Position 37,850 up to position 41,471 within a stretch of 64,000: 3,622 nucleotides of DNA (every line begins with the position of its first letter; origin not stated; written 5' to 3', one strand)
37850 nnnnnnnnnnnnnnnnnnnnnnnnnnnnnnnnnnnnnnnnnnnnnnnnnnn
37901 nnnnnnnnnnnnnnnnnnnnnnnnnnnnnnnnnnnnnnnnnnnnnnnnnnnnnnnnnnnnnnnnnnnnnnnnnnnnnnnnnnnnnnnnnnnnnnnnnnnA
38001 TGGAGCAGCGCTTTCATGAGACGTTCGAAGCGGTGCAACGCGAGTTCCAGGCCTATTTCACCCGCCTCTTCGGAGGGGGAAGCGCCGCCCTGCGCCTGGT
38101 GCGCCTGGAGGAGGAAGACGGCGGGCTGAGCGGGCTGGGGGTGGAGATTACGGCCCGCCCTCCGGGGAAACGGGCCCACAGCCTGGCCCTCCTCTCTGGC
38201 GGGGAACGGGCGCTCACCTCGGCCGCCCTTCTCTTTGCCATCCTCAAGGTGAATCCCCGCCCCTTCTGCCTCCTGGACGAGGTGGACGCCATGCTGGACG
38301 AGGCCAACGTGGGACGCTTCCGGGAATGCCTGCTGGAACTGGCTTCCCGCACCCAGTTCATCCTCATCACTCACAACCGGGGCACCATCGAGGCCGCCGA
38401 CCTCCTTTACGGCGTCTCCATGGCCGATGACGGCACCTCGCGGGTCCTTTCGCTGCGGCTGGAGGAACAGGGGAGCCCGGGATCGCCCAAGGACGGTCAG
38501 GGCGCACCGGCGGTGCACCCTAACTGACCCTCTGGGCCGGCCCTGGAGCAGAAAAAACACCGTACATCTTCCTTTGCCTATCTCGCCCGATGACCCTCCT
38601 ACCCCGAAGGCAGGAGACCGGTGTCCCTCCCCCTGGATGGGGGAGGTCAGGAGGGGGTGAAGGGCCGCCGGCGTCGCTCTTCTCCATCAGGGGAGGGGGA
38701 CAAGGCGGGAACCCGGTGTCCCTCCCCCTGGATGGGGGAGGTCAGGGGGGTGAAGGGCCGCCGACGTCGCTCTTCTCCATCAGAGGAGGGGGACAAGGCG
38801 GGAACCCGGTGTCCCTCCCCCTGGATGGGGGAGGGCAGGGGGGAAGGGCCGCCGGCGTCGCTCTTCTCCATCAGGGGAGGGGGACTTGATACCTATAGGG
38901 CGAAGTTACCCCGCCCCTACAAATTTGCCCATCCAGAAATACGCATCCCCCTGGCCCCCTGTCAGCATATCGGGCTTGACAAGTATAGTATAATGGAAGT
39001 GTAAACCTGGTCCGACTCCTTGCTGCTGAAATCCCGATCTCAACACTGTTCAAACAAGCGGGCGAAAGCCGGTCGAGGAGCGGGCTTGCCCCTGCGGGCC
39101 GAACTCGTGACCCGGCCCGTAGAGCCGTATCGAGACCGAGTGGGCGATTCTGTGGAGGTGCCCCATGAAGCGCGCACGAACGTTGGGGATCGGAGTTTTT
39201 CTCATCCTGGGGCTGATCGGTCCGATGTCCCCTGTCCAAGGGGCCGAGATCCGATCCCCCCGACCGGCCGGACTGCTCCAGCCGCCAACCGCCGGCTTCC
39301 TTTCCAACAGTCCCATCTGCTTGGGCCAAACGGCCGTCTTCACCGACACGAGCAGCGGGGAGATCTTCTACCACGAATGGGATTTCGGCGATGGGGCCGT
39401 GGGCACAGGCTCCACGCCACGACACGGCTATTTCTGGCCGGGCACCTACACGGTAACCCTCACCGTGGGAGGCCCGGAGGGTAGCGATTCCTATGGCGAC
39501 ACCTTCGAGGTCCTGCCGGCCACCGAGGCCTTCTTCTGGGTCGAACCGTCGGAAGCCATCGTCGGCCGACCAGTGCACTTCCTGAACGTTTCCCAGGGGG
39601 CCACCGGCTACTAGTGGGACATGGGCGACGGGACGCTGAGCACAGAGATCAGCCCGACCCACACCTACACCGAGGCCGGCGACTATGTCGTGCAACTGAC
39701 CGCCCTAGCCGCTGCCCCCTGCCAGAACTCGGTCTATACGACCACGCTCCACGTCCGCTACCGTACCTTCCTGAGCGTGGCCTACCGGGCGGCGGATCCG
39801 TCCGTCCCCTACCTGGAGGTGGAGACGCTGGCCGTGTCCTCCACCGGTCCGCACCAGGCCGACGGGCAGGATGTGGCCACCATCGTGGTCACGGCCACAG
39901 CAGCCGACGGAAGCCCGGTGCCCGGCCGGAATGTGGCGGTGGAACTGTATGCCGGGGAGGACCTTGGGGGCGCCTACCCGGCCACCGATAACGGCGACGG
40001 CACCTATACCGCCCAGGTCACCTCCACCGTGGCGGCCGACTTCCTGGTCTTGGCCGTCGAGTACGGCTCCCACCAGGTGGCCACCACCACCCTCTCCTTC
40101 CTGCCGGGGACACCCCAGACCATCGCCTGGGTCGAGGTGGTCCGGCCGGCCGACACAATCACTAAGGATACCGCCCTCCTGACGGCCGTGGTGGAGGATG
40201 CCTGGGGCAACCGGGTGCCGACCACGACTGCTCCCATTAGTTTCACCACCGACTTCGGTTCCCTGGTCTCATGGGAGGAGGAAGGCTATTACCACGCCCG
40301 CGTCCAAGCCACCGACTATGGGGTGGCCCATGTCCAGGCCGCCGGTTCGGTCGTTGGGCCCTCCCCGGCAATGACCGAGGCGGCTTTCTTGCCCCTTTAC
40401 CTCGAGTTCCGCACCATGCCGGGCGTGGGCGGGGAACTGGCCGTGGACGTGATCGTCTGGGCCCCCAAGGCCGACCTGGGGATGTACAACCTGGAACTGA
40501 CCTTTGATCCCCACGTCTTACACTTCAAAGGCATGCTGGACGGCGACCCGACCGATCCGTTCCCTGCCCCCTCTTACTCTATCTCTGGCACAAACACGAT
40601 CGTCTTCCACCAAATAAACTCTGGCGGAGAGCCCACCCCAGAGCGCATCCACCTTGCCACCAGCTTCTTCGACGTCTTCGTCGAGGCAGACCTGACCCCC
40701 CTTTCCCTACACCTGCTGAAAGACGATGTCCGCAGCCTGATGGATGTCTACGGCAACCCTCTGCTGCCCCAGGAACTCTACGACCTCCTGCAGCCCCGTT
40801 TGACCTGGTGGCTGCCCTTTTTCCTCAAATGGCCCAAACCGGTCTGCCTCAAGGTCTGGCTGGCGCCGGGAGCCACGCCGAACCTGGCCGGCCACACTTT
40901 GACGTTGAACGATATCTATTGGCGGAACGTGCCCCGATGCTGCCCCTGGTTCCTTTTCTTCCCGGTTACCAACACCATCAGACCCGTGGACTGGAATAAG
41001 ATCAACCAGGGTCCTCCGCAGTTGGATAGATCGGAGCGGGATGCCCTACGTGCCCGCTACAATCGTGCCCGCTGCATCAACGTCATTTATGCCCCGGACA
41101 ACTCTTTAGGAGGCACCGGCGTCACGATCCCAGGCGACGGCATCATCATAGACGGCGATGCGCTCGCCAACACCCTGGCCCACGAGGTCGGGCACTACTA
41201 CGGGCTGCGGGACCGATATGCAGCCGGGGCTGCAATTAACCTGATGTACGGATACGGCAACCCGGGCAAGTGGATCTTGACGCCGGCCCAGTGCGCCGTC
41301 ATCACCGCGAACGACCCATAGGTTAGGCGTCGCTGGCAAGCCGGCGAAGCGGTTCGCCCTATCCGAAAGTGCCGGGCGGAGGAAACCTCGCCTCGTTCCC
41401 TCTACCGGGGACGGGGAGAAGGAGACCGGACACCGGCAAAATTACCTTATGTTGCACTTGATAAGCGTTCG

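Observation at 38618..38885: Non-coding tandem array (2.9 x about 94 bp) of a unit built from complementary C-rich and G-rich blocks, immediately downstream of smc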

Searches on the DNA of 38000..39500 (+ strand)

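Call 5: search_rna_families(source=window, start=38000, end=39500, threshold=evalue, max_evalue=10)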
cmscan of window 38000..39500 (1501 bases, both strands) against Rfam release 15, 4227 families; matches with E-value up to 10: 9.
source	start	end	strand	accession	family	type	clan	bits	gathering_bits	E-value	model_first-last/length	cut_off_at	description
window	38467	38553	+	RF04212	mir-8904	Gene; miRNA;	-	22.6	96.9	0.35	1-102/102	no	mir-8904 microRNA precursor family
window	38811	38884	-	RF04284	mir-532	Gene; miRNA;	-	21.9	75.2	0.074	1-75/75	no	mir-532 microRNA precursor family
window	38810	38835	-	RF02795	Pab91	Gene; snRNA; snoRNA; HACA-box;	-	21.3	71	0.49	1-57/57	no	Pab91 RNA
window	38677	38742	+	RF02000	MIR1846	Gene; miRNA;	-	17.7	77.5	3.6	1-110/110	no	MIR1846 microRNA precursor family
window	38496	38523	+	RF00945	mir-1226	Gene; miRNA;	-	17.3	95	5.8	1-75/75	no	mir-1226 microRNA precursor family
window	38783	38823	-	RF03230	mir-967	Gene; miRNA;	-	16.5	70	8.7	1-90/90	no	mir-967 microRNA precursor family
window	38686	38733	+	RF00802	mir-207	Gene; miRNA;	-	16.4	88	9.2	1-78/78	no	mir-207 microRNA precursor family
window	38158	38203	+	RF04296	mir-485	Gene; miRNA;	CL00149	15.2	70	9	1-73/73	no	mir-485 microRNA precursor family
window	38113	38163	+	RF00373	RNaseP_arch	Gene; ribozyme;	CL00002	9.6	84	4.8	1-288/288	no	Archaeal RNase P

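Call 40: search_dna_similar(query=window:38702-38794:+, collection=plasmids, mode=distant, max_evalue=0.01, max_rows=25)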
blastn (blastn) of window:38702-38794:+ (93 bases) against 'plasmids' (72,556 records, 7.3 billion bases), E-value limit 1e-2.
No match.
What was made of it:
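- Tried and rejected: Not in plasmids (call 40).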

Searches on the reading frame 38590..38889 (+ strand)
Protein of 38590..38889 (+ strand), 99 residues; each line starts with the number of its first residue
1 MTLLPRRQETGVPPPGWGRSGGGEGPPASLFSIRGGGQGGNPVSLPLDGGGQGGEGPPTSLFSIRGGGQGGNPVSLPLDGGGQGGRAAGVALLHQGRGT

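Call 7: search_protein_families(library=pfam, proteins=[window:38590-38889:+], max_evalue=0.01)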
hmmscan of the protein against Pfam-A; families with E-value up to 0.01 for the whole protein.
window:38590-38889:+ (99 aa): 0 families
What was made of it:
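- Checked: The overlapping ORFs (38590-38889, 38621-39004, 38647-38871) hit no Pfam family (call 7).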

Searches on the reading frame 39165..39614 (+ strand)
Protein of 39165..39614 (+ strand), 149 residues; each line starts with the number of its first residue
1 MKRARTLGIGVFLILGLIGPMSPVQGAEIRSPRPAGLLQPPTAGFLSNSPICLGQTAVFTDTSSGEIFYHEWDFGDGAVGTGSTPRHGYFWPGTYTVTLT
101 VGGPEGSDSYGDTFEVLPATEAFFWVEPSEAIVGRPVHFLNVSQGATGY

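Call 7: search_protein_families(library=pfam, proteins=[window:39165-39614:+], max_evalue=0.01)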
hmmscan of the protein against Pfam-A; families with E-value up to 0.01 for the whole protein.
window:39165-39614:+ (149 aa): 2 families
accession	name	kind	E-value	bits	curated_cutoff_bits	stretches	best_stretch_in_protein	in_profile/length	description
PF18911.6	PKD_4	-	4.2e-15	56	27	1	40-116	3-83/85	PKD domain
PF00801.26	PKD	-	2.3e-11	44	23.5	1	50-109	10-73/80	PKD domain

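Call 69: find_encoding_contigs(protein=window:39165-39614:+, flank=10000, max_places=10)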
Protein window:39165-39614:+ (149 aa): 1 contig read that carries it; 1 place shown.
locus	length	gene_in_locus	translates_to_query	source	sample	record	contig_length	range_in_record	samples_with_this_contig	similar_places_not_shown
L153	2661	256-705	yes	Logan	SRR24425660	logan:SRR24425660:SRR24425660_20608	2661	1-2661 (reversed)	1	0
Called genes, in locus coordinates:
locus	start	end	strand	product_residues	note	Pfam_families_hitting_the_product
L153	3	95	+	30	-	?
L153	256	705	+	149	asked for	PF18911:PKD_4, PF00801:PKD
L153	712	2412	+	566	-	PF18911:PKD_4 (weak), PF02369:Big_1, PF09134:Invasin_D3, PF18565:Glyco_hydro2_C5 (faint)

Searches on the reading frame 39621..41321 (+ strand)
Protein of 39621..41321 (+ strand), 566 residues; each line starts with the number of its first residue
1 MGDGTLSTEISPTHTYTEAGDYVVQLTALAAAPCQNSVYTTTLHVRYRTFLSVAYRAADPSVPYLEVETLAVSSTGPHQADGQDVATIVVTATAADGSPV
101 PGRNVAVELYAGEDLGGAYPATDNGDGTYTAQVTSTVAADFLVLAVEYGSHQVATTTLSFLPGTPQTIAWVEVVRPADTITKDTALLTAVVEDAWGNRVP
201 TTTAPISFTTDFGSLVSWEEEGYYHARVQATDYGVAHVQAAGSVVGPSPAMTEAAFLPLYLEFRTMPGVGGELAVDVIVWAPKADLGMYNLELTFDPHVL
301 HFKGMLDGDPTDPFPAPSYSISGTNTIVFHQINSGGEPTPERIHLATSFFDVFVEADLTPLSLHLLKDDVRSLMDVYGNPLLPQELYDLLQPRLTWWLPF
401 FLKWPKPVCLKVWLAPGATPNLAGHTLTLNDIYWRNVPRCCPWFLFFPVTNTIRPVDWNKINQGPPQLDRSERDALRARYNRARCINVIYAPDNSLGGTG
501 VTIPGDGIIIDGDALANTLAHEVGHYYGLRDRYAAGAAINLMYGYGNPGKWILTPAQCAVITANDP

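Call 7: search_protein_families(library=pfam, proteins=[window:39621-41321:+], max_evalue=0.01)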
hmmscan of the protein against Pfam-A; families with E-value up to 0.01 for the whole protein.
window:39621-41321:+ (566 aa): 7 families
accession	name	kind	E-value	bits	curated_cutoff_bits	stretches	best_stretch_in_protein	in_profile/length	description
PF09134.16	Invasin_D3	-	4.1e-14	53.3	33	2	79-162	15-97/98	Invasin, domain 3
PF02369.22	Big_1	-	1.6e-10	41.4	34.9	1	78-160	11-92/93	Bacterial Ig-like domain (group 1)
PF18565.7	Glyco_hydro2_C5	-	4.2e-06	27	32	0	79-133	11-63/103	Glycoside hydrolase family 2 C-terminal domain 5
PF18911.6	PKD_4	-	1.2e-05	25.7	27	1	1-43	41-83/85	PKD domain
PF00801.26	PKD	-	0.00013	22.4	23.5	1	1-36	36-73/80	PKD domain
PF10462.15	Peptidase_M66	-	0.0088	15.5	20.6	0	494-545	173-222/306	Peptidase M66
PF13115.11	YtkA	-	0.0093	17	25.9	0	77-134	14-73/85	YtkA-like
